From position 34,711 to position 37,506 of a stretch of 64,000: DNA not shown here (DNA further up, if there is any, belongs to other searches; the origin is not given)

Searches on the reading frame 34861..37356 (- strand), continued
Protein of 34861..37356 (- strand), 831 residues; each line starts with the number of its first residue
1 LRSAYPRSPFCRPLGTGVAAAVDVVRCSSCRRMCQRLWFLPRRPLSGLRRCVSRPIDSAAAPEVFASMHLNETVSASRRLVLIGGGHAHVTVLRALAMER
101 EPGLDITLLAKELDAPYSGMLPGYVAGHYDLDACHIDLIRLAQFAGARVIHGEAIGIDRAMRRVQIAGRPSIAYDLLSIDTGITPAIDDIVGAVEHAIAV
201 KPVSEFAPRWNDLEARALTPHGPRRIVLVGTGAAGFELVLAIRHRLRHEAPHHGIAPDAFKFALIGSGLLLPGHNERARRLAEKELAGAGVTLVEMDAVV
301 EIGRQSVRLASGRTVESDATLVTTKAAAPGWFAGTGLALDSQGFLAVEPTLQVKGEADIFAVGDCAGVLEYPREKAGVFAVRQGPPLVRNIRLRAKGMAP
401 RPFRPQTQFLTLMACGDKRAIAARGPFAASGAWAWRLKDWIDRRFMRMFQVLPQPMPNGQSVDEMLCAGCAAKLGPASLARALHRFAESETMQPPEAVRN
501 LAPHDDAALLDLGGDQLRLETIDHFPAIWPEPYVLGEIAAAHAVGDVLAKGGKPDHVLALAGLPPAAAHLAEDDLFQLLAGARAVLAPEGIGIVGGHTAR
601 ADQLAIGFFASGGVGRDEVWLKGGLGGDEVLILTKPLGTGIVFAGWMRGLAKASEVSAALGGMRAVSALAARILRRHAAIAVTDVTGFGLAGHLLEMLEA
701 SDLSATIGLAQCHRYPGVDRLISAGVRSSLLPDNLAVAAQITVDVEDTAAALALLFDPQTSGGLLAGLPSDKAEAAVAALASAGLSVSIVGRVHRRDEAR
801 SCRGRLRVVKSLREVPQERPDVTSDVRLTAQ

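Call 18: find_encoding_contigs(protein=P0171, flank=8000, max_places=2)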
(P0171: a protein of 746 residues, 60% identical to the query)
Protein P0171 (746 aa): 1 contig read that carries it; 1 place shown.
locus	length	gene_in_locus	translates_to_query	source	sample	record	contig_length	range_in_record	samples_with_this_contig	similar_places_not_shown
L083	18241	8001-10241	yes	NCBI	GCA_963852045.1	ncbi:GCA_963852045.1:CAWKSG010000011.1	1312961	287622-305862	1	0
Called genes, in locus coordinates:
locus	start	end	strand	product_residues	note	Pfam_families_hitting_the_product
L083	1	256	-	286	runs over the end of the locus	PF01497:Peripla_BP_2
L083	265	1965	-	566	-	PF00593:TonB_dep_Rec_b-barrel, PF07715:Plug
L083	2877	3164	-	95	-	PF03625:DUF302 (weak)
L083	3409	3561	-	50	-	-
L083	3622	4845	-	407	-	PF06779:MFS_4 (faint), PF07690:MFS_1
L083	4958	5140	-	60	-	-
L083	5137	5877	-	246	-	PF00149:Metallophos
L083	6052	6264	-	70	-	-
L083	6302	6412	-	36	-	-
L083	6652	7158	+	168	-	-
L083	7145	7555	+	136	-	-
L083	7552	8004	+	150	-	PF01597:GCV_H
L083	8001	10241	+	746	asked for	PF07992:Pyr_redox_2, PF00586:AIRS, PF02769:AIRS_C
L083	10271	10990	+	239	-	PF03737:RraA-like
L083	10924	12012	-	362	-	PF03401:TctC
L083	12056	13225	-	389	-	PF00296:Bac_luciferase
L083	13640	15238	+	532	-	PF05036:SPOR (weak)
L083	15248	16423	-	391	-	PF00465:Fe-ADH, PF13685:Fe-ADH_2 (faint), PF25137:ADH_Fe_C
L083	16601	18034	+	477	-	PF02515:CoA_transf_3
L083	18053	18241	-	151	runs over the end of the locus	-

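Call 19: find_encoding_contigs(protein=P0121, flank=10000, max_places=2)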
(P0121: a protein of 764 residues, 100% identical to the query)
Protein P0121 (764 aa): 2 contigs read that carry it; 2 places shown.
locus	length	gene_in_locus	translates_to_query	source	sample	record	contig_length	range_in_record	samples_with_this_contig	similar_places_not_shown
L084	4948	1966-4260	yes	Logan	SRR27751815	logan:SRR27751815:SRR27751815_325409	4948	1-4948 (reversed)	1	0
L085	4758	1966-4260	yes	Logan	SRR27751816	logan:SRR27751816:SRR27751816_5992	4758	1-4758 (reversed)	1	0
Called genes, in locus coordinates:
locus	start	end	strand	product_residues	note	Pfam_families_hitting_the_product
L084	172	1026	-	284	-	PF00126:HTH_1, PF03466:LysR_substrate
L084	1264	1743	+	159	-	PF22166:WHD_ArnR1, PF22381:Staph_reg_Sar_Rot, PF01978:TrmB (faint), PF01047:MarR, PF12802:MarR_2, PF13463:HTH_27 (weak)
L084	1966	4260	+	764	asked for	PF07992:Pyr_redox_2, PF00586:AIRS, PF02769:AIRS_C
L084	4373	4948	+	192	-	?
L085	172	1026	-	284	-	PF00126:HTH_1, PF03466:LysR_substrate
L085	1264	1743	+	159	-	PF22166:WHD_ArnR1, PF22381:Staph_reg_Sar_Rot, PF01978:TrmB (faint), PF01047:MarR, PF12802:MarR_2, PF13463:HTH_27 (weak)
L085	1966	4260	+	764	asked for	PF07992:Pyr_redox_2, PF00586:AIRS, PF02769:AIRS_C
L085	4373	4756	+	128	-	?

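Call 22: find_encoding_contigs(protein=P0176, flank=8000, max_places=2)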
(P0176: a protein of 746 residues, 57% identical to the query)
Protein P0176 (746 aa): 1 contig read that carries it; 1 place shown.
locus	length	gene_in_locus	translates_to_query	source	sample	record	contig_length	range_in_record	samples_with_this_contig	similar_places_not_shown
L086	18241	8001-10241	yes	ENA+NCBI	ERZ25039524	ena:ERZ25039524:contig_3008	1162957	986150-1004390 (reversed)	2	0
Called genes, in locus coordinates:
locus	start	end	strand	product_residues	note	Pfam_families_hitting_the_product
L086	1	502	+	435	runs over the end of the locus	PF01053:Cys_Met_Meta_PP, PF01041:DegT_DnrJ_EryC1 (weak), PF01212:Beta_elim_lyase (faint)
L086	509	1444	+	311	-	PF12146:Hydrolase_4, PF00561:Abhydrolase_1, PF00975:Thioesterase (weak), PF12697:Abhydrolase_6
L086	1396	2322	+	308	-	PF03401:TctC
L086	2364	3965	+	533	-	PF01019:G_glu_transpept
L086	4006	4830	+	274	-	PF01209:Ubie_methyltran, PF13489:Methyltransf_23, PF02353:CMAS (weak), PF13847:Methyltransf_31, PF08241:Methyltransf_11, PF08242:Methyltransf_12, PF13649:Methyltransf_25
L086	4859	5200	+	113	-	PF01042:Ribonuc_L-PSP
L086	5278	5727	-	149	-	PF12200:DUF3597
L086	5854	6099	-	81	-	PF06906:DUF1272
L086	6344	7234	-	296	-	PF00126:HTH_1, PF03466:LysR_substrate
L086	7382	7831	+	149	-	PF22381:Staph_reg_Sar_Rot, PF21863:HTH_67 (weak), PF01047:MarR, PF12802:MarR_2, PF13412:HTH_24 (weak), PF13463:HTH_27 (weak), PF22166:WHD_ArnR1 (weak)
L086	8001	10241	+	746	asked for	PF07992:Pyr_redox_2, PF00586:AIRS, PF02769:AIRS_C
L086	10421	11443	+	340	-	PF04055:Radical_SAM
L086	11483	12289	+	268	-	PF03692:CxxCxxCC (weak)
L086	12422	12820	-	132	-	PF01741:MscL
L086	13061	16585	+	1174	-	PF12860:PAS_7, PF00512:HisKA, PF02518:HATPase_c, PF00072:Response_reg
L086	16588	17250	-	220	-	PF00072:Response_reg, PF00196:GerE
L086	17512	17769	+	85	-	PF13937:DUF4212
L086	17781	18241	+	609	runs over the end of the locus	PF00474:SSF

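Call 23: find_encoding_contigs(protein=P0239, flank=8000, max_places=2)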
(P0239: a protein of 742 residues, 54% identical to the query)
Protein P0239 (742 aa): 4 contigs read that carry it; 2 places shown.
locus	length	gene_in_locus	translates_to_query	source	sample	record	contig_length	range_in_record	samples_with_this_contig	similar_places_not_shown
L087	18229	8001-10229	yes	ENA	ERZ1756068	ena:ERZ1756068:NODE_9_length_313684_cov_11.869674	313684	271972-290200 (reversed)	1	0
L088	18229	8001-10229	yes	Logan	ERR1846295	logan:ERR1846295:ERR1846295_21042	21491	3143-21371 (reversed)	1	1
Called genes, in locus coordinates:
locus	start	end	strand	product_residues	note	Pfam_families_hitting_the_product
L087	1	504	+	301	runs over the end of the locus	PF12838:Fer4_7, PF13187:Fer4_9 (weak), PF13237:Fer4_10 (weak), PF13247:Fer4_11, PF14697:Fer4_21 (weak), PF00037:Fer4 (weak), PF12797:Fer4_2 (weak), PF09163:Form-deh_trans, +5 more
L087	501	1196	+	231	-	PF01292:Ni_hydr_CYTB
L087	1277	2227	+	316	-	PF04216:FdhE_N, PF24859:FdhE_central, PF24860:FdhE_C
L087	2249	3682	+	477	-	PF12390:Se-cys_synth_N, PF03841:SelA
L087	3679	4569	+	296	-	PF08238:Sel1 (weak)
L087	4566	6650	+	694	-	PF00009:GTP_EFTU, PF01926:MMR_HSR1 (weak), PF03144:GTP_EFTU_D2, PF25461:Beta-barrel_SelB, PF09106:WHD_2nd_SelB, PF09107:WHD_3rd_SelB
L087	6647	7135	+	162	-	-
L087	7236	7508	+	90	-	-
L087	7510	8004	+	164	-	PF01597:GCV_H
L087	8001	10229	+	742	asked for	PF07992:Pyr_redox_2, PF00586:AIRS, PF02769:AIRS_C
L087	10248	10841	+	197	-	PF00881:Nitroreductase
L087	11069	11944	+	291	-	PF12974:Phosphonate-bd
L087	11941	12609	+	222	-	PF00005:ABC_tran, PF13555:AAA_29 (faint), PF13191:AAA_16 (faint)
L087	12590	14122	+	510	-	-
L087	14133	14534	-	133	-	PF02635:DsrE (weak), PF13686:DrsE_2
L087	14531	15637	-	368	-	PF21948:LplA-B_cat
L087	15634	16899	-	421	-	PF04055:Radical_SAM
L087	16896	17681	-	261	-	-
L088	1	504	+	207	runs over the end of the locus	?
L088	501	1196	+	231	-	PF01292:Ni_hydr_CYTB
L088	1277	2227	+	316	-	PF04216:FdhE_N, PF24859:FdhE_central, PF24860:FdhE_C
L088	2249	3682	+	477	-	PF12390:Se-cys_synth_N, PF03841:SelA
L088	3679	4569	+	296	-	PF08238:Sel1 (weak)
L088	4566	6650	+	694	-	PF00009:GTP_EFTU, PF01926:MMR_HSR1 (weak), PF03144:GTP_EFTU_D2, PF25461:Beta-barrel_SelB, PF09106:WHD_2nd_SelB, PF09107:WHD_3rd_SelB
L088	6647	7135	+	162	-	-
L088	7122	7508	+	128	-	-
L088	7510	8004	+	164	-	PF01597:GCV_H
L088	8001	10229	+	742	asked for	PF07992:Pyr_redox_2, PF00586:AIRS, PF02769:AIRS_C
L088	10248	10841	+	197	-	PF00881:Nitroreductase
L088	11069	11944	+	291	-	PF12974:Phosphonate-bd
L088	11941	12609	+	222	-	PF00005:ABC_tran, PF13555:AAA_29 (faint), PF13191:AAA_16 (faint)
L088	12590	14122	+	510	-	-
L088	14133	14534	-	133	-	PF02635:DsrE (weak), PF13686:DrsE_2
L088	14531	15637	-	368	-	PF21948:LplA-B_cat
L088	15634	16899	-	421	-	PF04055:Radical_SAM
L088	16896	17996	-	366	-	PF04055:Radical_SAM (weak)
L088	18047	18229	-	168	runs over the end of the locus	PF05610:DUF779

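Call 24: find_encoding_contigs(protein=P0154, flank=8000, max_places=2)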
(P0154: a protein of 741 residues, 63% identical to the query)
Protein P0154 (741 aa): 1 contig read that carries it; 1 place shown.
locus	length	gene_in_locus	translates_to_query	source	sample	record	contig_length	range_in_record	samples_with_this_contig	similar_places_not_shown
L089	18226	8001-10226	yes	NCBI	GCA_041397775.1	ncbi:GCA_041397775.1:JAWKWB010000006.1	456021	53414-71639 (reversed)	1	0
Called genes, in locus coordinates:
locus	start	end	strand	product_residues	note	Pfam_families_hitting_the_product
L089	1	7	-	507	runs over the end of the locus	PF07364:DUF1485, PF07171:MlrC_C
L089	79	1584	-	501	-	PF01266:DAO, PF16901:DAO_C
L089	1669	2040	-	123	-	-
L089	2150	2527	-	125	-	-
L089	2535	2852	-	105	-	-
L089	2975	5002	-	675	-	PF00474:SSF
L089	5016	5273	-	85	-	PF13937:DUF4212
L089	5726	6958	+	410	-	PF00083:Sugar_tr, PF06609:TRI12, PF07690:MFS_1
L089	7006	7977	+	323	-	PF08240:ADH_N, PF00107:ADH_zinc_N, PF13602:ADH_zinc_N_2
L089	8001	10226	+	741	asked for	PF07992:Pyr_redox_2, PF00586:AIRS, PF02769:AIRS_C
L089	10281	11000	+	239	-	PF03737:RraA-like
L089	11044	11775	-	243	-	-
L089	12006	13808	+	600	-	PF00009:GTP_EFTU, PF22042:EF-G_D2 (weak), PF03144:GTP_EFTU_D2, PF14492:EFG_III (faint), PF00679:EFG_C, PF06421:LepA_C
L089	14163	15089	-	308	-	PF01522:Polysacc_deac_1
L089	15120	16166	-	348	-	PF04909:Amidohydro_2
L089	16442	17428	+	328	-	PF04055:Radical_SAM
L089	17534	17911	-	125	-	PF01741:MscL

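Call 46: search_protein_families(library=pfam, proteins=[L083:7552-8004:+, L083:6652-7158:+, L083:7145-7555:+, L087:6647-7135:+, L087:7236-7508:+, L086:11483-12289:+], max_evalue=0.01)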
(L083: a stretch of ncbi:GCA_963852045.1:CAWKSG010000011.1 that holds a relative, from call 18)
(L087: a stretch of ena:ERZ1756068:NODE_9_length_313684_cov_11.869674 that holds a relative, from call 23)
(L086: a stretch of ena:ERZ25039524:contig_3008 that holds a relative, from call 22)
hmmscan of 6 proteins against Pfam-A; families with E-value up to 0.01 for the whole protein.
L083:7552-8004:+ (150 aa): 1 family
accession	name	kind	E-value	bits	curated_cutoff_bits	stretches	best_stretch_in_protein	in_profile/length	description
PF01597.25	GCV_H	-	8e-20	71.4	22.2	1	19-126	6-112/122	Glycine cleavage H-protein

L083:6652-7158:+ (168 aa): 0 families

L083:7145-7555:+ (136 aa): 0 families

L087:6647-7135:+ (162 aa): 0 families

L087:7236-7508:+ (90 aa): 0 families

L086:11483-12289:+ (268 aa): 1 family
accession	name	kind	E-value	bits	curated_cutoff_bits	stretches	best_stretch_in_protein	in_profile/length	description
PF03692.20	CxxCxxCC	-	1.6e-06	29.1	23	1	81-164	1-69/85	Putative zinc- or iron-chelating domain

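Call 54: find_encoding_contigs(protein=P0163, flank=8000, max_places=2)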
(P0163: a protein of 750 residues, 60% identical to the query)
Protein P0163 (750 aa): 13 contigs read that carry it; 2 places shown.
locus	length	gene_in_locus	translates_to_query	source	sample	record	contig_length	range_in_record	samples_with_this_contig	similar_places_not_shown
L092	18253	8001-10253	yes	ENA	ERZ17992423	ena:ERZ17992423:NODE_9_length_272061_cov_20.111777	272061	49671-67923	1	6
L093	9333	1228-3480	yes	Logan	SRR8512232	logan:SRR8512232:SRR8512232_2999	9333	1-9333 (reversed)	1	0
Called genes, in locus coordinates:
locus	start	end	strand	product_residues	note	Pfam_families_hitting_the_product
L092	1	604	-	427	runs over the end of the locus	PF01757:Acyl_transf_3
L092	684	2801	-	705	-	-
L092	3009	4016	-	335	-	PF13365:Trypsin_2, PF00595:PDZ (weak), PF13180:PDZ_2, PF17820:PDZ_6 (weak)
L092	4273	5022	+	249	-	PF02545:Maf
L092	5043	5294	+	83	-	PF03884:YacG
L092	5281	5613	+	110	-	-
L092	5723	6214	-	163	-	PF00578:AhpC-TSA, PF08534:Redoxin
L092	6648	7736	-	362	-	PF24827:AstE_AspA_cat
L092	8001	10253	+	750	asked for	PF07992:Pyr_redox_2, PF00586:AIRS, PF02769:AIRS_C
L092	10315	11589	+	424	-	PF00144:Beta-lactamase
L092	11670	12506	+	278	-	PF00892:EamA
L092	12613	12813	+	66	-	-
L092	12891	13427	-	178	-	PF00994:MoCF_biosynth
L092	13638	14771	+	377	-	PF02515:CoA_transf_3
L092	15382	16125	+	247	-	PF00106:adh_short, PF08659:KR, PF13561:adh_short_C2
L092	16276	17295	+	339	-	-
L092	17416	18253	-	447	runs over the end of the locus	PF03478:Beta-prop_KIB1-4 (faint), PF01011:PQQ (faint), PF13360:PQQ_2, PF25293:Beta-prop_EMC1_N (faint), PF13570:Beta-prop_ACSF4, PF13360:PQQ_2 (weak)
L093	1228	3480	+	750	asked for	PF07992:Pyr_redox_2, PF00586:AIRS, PF02769:AIRS_C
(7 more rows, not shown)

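Call 55: find_encoding_contigs(protein=P0207, flank=8000, max_places=2)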
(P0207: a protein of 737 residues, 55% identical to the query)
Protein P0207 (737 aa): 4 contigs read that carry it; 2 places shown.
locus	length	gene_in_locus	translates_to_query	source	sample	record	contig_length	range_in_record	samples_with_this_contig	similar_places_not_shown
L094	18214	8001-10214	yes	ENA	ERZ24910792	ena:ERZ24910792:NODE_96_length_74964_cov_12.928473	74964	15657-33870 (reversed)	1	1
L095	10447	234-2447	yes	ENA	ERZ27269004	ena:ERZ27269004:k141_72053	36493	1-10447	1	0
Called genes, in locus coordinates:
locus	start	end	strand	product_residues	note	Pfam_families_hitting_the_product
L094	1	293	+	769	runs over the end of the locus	PF20256:MoCoBD_2, PF01315:Ald_Xan_dh_C (weak), PF02738:MoCoBD_1, PF20256:MoCoBD_2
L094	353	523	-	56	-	-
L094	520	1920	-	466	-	PF01425:Amidase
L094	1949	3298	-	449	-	PF06808:DctM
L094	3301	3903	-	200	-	PF04290:DctQ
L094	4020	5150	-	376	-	PF03480:DctP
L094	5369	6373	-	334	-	PF00753:Lactamase_B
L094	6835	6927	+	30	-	-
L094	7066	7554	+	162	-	-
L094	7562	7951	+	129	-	-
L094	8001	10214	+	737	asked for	PF07992:Pyr_redox_2, PF00586:AIRS, PF02769:AIRS_C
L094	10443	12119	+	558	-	PF00884:Sulfatase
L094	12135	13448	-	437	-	PF07690:MFS_1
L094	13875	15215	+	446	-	PF13416:SBP_bac_8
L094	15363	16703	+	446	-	-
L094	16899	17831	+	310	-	PF00528:BPD_transp_1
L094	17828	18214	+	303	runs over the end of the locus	PF00528:BPD_transp_1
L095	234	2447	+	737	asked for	PF07992:Pyr_redox_2, PF00586:AIRS, PF02769:AIRS_C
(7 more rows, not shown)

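Call 64: find_related_loci(query=A2, collection=metagenome_contigs, flank=6000)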
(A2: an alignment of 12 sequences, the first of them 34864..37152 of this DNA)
Query A2 (763 aa) in metagenome_contigs; peptide patterns used: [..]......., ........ (x = any residue, [..] = any of these).
600 stretches matched a pattern (row limit reached: there are more); 436 encode a relative of the query (tblastn E <= 1e-3); the best 80 are kept; 80 distinct loci.
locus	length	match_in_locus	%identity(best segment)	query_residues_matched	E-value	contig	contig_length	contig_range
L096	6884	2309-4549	76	3-746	0e+0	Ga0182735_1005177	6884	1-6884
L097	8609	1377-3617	76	3-746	0e+0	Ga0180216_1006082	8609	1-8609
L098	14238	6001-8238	66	8-749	0e+0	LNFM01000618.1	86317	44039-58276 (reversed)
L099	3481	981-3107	66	8-712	0e+0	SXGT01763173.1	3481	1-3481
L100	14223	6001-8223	60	1-744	0e+0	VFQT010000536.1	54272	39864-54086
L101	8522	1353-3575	60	1-744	0e+0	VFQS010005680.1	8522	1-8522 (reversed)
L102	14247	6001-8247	69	1-748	0e+0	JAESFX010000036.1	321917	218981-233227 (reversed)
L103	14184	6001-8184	71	1-727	0e+0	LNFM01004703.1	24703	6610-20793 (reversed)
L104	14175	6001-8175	54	12-738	0e+0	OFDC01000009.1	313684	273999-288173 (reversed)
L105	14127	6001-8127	55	8-725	0e+0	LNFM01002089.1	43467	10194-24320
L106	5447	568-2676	55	2-717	0e+0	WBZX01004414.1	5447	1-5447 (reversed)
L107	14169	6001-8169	54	8-744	0e+0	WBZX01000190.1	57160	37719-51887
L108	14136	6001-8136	54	8-729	0e+0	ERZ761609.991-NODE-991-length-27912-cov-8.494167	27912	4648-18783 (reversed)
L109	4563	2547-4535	57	2-673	0e+0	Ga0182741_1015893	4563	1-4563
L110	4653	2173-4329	49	12-725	0e+0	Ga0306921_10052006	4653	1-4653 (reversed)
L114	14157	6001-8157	49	12-727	0e+0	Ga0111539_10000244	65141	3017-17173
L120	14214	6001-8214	44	10-730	2e-178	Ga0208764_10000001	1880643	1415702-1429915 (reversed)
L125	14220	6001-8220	43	10-731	4e-175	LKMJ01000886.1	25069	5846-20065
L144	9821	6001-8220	43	10-731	7e-172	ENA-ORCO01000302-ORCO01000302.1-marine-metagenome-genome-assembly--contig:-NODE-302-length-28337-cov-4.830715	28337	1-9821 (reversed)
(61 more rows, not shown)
